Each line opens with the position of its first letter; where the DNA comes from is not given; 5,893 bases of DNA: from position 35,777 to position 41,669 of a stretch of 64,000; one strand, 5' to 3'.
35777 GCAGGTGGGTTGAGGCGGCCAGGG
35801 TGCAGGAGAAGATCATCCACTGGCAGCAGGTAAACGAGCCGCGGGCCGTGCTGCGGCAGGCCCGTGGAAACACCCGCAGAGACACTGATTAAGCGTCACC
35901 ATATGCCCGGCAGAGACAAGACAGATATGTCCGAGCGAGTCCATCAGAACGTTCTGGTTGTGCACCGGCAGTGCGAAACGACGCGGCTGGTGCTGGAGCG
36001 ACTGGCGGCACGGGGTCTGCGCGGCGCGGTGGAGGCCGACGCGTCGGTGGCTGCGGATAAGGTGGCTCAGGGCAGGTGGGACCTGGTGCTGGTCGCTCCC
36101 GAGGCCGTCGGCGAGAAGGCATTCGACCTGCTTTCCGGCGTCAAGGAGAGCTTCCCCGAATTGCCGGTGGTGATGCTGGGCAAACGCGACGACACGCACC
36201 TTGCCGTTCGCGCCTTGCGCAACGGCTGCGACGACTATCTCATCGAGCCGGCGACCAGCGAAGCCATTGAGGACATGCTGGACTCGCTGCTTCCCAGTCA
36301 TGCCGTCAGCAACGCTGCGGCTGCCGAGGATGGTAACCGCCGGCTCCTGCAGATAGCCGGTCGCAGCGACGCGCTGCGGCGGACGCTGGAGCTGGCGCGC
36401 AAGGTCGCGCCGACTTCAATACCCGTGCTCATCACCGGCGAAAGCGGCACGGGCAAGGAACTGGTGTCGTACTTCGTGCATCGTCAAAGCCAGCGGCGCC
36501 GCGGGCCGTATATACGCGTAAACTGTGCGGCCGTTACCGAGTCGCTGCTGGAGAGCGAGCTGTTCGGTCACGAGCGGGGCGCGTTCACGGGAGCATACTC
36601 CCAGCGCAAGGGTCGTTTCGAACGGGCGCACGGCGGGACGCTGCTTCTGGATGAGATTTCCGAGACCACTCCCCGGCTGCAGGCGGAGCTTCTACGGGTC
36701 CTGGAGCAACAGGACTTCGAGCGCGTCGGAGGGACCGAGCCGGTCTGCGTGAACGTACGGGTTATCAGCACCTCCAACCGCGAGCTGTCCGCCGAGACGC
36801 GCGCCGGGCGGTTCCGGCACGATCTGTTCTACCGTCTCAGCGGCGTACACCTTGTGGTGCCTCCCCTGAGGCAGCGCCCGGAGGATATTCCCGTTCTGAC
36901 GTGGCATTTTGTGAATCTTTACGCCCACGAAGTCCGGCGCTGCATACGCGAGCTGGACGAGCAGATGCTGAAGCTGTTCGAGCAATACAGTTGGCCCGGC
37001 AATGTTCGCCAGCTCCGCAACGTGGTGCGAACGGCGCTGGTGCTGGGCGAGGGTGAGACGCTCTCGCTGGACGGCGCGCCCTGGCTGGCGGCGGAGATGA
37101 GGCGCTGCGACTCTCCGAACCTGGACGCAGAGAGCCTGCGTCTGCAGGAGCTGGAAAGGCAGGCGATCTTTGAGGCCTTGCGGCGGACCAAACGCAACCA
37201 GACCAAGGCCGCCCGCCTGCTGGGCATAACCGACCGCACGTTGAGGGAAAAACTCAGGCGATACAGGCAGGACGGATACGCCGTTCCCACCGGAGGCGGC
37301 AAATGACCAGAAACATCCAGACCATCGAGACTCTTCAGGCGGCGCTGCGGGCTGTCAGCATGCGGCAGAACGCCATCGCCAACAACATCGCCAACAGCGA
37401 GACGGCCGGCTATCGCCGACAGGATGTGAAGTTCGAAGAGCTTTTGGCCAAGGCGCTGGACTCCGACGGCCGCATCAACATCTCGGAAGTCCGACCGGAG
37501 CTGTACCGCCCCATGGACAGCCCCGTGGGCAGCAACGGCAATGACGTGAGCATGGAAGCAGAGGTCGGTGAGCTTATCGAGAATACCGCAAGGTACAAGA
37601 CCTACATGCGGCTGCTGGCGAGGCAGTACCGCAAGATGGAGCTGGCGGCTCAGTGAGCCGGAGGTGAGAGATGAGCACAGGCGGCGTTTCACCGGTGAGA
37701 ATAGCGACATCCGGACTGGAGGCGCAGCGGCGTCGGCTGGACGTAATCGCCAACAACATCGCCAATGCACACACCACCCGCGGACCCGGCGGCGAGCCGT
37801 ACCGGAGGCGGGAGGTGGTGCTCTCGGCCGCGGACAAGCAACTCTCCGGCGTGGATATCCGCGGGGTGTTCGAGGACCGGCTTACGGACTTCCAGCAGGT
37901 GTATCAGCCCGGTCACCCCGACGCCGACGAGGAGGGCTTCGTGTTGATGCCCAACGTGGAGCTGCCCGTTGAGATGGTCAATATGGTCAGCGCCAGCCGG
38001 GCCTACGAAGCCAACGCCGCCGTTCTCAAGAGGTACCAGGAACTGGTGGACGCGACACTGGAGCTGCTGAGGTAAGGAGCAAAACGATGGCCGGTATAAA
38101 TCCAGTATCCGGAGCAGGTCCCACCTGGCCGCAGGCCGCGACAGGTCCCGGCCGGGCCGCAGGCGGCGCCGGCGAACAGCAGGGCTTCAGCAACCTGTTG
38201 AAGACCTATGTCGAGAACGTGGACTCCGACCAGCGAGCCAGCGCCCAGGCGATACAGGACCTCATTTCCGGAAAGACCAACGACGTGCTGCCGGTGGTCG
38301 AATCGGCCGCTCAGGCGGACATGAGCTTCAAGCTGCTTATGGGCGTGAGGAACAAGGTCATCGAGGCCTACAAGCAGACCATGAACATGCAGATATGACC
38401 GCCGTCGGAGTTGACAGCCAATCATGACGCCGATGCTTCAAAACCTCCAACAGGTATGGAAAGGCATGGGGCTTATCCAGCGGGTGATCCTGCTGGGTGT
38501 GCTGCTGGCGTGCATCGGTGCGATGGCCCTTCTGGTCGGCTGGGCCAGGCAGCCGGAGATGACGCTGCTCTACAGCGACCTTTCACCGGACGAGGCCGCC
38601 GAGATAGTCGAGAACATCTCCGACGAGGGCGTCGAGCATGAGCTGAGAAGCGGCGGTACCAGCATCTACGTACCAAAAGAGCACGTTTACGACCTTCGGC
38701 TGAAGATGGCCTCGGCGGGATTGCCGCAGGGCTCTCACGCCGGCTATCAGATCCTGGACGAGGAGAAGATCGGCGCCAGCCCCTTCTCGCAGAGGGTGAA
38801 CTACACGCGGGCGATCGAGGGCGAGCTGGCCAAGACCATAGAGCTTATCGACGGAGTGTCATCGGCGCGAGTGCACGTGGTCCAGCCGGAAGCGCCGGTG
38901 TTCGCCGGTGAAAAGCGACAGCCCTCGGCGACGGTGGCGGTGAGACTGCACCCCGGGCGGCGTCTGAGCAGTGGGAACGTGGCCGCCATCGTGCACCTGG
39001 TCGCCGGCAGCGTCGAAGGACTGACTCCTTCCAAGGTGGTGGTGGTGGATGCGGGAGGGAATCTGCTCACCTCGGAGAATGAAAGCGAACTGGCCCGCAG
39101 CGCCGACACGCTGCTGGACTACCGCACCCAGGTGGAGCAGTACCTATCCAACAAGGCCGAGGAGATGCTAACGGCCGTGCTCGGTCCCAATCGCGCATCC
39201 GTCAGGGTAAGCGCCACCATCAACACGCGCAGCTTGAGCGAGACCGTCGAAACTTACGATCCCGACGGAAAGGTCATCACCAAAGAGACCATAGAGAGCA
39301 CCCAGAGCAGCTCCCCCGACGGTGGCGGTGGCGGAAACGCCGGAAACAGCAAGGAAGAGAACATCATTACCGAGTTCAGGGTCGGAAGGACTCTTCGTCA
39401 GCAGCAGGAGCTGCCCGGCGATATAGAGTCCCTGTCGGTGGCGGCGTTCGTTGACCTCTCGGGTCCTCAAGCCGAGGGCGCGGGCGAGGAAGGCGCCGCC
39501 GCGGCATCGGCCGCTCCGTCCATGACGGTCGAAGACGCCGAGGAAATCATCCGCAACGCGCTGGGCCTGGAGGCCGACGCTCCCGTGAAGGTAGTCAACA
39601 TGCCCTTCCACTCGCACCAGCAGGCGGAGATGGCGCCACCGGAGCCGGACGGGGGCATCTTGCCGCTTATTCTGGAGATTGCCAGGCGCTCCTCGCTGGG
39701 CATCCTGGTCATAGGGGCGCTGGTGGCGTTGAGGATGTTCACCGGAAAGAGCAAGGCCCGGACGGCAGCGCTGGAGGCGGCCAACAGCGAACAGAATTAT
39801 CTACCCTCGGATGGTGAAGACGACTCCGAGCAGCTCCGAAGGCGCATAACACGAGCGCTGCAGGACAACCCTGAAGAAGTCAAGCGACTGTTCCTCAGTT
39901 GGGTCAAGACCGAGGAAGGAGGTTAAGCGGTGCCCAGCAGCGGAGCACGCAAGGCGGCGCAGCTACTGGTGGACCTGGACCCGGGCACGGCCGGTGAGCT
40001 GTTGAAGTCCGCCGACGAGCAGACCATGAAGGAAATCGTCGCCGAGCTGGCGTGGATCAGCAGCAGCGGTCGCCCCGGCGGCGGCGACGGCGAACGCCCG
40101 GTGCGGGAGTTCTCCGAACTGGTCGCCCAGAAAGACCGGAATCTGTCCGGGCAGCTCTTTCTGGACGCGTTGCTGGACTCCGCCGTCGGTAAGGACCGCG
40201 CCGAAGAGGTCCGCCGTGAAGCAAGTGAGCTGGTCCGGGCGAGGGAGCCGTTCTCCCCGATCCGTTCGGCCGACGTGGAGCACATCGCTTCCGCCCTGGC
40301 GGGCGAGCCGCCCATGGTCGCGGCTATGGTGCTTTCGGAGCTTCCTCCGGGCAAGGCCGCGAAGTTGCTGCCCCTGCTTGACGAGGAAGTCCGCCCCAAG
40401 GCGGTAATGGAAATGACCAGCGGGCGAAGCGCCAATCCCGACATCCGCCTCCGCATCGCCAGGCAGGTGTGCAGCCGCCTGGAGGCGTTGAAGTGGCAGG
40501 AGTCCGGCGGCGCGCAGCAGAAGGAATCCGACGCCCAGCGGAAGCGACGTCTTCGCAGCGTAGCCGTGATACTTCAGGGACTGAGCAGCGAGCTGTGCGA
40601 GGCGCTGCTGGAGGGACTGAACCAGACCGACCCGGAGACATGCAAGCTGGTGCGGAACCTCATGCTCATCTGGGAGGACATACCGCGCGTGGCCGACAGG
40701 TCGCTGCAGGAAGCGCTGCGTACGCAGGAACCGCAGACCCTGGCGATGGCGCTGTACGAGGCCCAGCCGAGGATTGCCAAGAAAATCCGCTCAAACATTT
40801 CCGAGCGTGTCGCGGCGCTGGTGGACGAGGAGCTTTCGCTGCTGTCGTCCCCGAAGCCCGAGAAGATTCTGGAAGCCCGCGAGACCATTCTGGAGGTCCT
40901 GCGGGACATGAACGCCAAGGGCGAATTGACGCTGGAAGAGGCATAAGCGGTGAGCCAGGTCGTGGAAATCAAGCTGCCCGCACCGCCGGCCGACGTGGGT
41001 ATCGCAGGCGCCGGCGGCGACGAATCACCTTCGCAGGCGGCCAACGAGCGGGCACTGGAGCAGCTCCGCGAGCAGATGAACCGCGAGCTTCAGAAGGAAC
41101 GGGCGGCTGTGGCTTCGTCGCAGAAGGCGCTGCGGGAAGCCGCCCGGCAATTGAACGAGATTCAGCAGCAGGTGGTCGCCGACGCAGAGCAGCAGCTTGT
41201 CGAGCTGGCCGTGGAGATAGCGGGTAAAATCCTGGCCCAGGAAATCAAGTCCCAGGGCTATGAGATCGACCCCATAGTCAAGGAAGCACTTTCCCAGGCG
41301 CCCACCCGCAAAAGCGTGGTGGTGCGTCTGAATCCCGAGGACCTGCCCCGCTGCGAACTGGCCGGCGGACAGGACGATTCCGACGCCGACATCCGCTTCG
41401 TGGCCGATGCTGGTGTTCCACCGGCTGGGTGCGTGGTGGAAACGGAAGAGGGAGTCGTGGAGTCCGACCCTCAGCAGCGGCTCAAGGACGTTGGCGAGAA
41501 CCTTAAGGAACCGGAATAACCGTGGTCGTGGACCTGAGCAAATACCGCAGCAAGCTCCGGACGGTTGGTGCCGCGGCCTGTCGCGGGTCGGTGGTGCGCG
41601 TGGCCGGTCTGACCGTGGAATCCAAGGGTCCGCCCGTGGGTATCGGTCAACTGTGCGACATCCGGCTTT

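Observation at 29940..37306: Two sigma-54 activators that both carry dead receiver domains, with no histidine kinase in the cluster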

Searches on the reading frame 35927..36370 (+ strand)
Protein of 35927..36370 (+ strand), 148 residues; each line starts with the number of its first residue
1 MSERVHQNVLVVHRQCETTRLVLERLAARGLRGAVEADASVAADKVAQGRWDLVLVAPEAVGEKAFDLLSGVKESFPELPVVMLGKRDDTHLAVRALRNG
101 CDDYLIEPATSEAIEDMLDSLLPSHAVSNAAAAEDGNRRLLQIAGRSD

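Call 7: search_solved_structures(query=window:35927-36370:+, max_evalue=1, show_alignments=4)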
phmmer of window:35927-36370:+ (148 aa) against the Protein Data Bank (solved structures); distinct sequences matched with E-value up to 1: 167 (the best 60 are shown).
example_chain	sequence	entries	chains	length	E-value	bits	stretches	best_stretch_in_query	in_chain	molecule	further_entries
7w9h_A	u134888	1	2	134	2.3e-06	31.1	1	34-131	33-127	Response regulator protein FleR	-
3nhz_A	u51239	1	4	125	2.5e-06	31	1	5-110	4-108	Two component system transcriptional regulator mtrA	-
4hnq_A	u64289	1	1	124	2.6e-06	31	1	8-121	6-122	Chemotaxis protein CheY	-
3to5_A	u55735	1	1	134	3.3e-06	30.6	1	8-121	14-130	CheY homolog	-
4hns_A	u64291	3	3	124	3.5e-06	30.5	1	8-121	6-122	Chemotaxis protein CheY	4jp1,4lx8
2gwr_A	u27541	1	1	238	1e-05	29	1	5-111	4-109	DNA-binding response regulator mtrA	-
4d6x_A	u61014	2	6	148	1.1e-05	28.9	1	8-113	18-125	BACTERIAL REGULATORY, FIS FAMILY PROTEIN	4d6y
7pvk_A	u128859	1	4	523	1.2e-05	28.8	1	41-131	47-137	Response regulator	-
7pv7_D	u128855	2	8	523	1.3e-05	28.7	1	41-131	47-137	Response regulator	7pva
3h1f_A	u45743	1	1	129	2e-05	28.1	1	9-122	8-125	Chemotaxis protein cheY homolog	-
3h1g_A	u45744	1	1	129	2.7e-05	27.6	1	9-122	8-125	Chemotaxis protein cheY homolog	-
3gwg_A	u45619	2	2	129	2.7e-05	27.6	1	9-122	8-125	Chemotaxis protein cheY homolog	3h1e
5e3j_A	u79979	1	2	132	6.1e-05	26.5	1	7-114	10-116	Response regulator RstA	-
6vbf_A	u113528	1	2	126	6.2e-05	26.5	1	8-113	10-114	Two-component regulatory system response regulator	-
5hm6_A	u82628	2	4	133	6.2e-05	26.5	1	7-114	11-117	BfmR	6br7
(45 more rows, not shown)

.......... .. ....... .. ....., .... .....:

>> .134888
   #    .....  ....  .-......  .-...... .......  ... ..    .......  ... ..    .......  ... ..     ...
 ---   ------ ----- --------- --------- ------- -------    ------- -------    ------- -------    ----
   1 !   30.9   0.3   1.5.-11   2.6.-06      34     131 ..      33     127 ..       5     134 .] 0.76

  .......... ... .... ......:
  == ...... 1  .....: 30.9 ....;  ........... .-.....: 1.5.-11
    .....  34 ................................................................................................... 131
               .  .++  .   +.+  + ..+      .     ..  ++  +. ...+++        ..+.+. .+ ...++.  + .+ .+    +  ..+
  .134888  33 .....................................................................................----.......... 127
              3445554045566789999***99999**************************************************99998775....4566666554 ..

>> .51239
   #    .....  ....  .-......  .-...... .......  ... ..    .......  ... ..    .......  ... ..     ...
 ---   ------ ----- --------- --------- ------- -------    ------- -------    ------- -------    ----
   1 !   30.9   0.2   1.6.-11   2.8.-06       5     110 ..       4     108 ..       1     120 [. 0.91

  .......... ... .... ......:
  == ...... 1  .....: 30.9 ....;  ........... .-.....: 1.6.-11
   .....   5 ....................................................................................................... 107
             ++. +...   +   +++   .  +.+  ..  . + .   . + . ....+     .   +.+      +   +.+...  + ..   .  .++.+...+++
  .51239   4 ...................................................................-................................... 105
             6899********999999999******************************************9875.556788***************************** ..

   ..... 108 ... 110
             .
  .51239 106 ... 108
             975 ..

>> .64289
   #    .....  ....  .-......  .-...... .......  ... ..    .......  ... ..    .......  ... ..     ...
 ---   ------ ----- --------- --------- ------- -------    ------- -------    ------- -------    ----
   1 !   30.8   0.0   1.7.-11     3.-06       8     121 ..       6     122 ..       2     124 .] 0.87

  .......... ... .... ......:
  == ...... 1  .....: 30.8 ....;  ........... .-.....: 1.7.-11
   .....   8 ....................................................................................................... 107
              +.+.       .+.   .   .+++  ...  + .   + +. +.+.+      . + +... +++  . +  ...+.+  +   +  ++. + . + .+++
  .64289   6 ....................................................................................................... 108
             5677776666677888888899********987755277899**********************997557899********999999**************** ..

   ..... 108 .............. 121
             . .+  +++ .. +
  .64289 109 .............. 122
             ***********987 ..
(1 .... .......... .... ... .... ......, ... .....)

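Call 46: predict_structure(alignment_id=A3)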
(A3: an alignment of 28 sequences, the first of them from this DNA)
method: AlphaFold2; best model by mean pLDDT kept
length: 141 residues; sequences in the alignment: 28
mean_pLDDT: 78.2   pTM: 0.71
mean pLDDT of the five models: 78.2, 73.4, 71.7, 69.9, 65.8
residues with pLDDT >= 90: 6; 70-90: 109; 50-70: 7; < 50: 19
segments of 3 or more residues with pLDDT < 50: 1-3, 126-141
pLDDT, mean of each block of 10 residues (from residue 1): 60 80 85 86 85 87 86 88 87 86 86 86 56 40 37
secondary structure, 60 per line:
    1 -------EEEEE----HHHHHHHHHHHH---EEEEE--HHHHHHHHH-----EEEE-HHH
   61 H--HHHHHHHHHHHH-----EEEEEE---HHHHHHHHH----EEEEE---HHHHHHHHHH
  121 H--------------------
elements in order: E8-12 H17-28 E32-36 H39-47 E53-56 H58-61 H64-75 E81-86 H90-98 E103-107 H111-121

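Call 72: fold_search(model_id=the predicted structure, library=pdb)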
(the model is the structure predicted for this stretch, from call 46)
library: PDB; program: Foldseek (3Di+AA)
matches with E <= 10: 1842; with E <= 0.001: 487
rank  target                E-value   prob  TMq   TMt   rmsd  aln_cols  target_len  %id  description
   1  6is1_B                7.9e-08  1.00  0.74  0.85   2.4       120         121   19  Crystal Structure of Staphylococcus aureus response regulator ArlR receiver domain in complex with BeF3 and Mg (released 2019-10-30)
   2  4d6x_A                1.4e-07  1.00  0.72  0.84   2.6       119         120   25  Crystal structure of the receiver domain of NtrX from Brucella abortus (released 2015-07-08)
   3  6is1_A                1.9e-07  1.00  0.73  0.84   2.0       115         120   19  Crystal Structure of Staphylococcus aureus response regulator ArlR receiver domain in complex with BeF3 and Mg (released 2019-10-30)
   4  8svz_A                1.9e-07  1.00  0.72  0.83   2.3       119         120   23  Structure of the Francisella response regulator KdpE receiver domain (released 2024-06-12)
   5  8svz_B                2.1e-07  1.00  0.74  0.87   2.0       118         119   20  Structure of the Francisella response regulator KdpE receiver domain (released 2024-06-12)
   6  5uic_A                2.2e-07  1.00  0.73  0.85   2.0       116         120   20  Structure of the Francisella response regulator receiver domain, QseB (released 2017-08-16)
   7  7pv7_B                2.4e-07  1.00  0.75  0.22   2.6       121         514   24  Crystal structure of dimeric Porphyromonas gingivalis PorX, a type 9 secretion system response regulator. (released 2022-12-14)
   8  6is1_E                3.3e-07  1.00  0.73  0.86   1.9       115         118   19  Crystal Structure of Staphylococcus aureus response regulator ArlR receiver domain in complex with BeF3 and Mg (released 2019-10-30)
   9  5hm6_A                4.2e-07  1.00  0.72  0.85   2.1       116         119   25  N-terminal domain of BfmR from Acinetobacter baumannii (released 2017-01-18)
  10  5uic_B                4.5e-07  1.00  0.71  0.82   2.5       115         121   20  Structure of the Francisella response regulator receiver domain, QseB (released 2017-08-16)
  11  4d6y_A                4.5e-07  1.00  0.70  0.81   2.3       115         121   25  Crystal structure of the receiver domain of NtrX from Brucella abortus in complex with beryllofluoride and magnesium (released 2015-07-08)
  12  5e3j_A                4.8e-07  1.00  0.72  0.84   2.1       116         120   25  The response regulator RstA is a potential drug target for Acinetobacter baumannii (released 2016-05-04)
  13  2i6f_A                4.8e-07  1.00  0.70  0.79   2.4       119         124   19  Receiver domain from Myxococcus xanthus social motility protein FrzS (released 2007-03-13)
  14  6ifh                  5.1e-07  1.00  0.76  0.89   1.7       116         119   22  Unphosphorylated Spo0F from Paenisporosarcina sp. TG-14 (released 2019-01-16)
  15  3nhz_B                5.8e-07  1.00  0.73  0.88   2.0       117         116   27  Structure of N-terminal Domain of MtrA (released 2010-08-11)
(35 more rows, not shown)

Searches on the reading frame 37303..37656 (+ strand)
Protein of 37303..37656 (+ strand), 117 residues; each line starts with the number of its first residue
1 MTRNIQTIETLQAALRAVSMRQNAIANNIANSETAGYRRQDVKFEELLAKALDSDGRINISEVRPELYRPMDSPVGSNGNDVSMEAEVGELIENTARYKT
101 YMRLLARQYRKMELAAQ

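Call 82: search_protein_families(library=pfam, max_evalue=0.00001, proteins=[window:37303-37656:+])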
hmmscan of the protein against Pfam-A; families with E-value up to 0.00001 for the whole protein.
window:37303-37656:+ (117 aa): 1 family
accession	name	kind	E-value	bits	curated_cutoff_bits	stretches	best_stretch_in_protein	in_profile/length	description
PF00460.25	Flg_bb_rod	-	1.9e-06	28.1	20.7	1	8-38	1-31/31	Flagella basal body rod protein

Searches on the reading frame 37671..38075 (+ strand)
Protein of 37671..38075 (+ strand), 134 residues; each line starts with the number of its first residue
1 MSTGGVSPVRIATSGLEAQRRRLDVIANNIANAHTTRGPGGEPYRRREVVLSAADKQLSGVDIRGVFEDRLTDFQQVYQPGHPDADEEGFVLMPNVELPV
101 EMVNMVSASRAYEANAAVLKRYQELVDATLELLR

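Call 82: search_protein_families(library=pfam, max_evalue=0.00001, proteins=[window:37671-38075:+])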
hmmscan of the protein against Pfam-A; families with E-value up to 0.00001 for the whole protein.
window:37671-38075:+ (134 aa): 2 families
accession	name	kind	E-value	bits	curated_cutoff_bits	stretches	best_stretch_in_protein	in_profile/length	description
PF06429.18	Flg_bbr_C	-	5.8e-12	45.4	23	1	88-132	2-46/46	Flagellar basal body rod FlgEFG protein C-terminal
PF00460.25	Flg_bb_rod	-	1.2e-10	41.6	20.7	1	10-36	2-28/31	Flagella basal body rod protein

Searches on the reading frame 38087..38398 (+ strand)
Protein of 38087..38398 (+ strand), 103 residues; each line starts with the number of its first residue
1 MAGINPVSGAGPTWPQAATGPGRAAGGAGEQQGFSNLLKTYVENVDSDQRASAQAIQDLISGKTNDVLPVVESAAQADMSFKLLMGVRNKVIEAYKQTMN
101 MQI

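Call 82: search_protein_families(library=pfam, max_evalue=0.00001, proteins=[window:38087-38398:+])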
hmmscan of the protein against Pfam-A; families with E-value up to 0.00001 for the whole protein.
window:38087-38398:+ (103 aa): 1 family
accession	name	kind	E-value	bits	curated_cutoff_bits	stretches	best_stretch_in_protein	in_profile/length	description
PF02049.23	FliE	-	1.5e-21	76.8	22.4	1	22-103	8-89/89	Flagellar hook-basal body complex protein FliE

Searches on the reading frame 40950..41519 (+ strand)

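Call 82: search_protein_families(library=pfam, max_evalue=0.00001, proteins=[window:40950-41519:+])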
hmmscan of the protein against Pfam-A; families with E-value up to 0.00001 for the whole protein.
window:40950-41519:+ (189 aa): 1 family
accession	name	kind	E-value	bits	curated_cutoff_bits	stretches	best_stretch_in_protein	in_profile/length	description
PF02108.21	FliH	-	9.4e-21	74.5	24.1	1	58-180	4-127/128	Flagellar assembly protein FliH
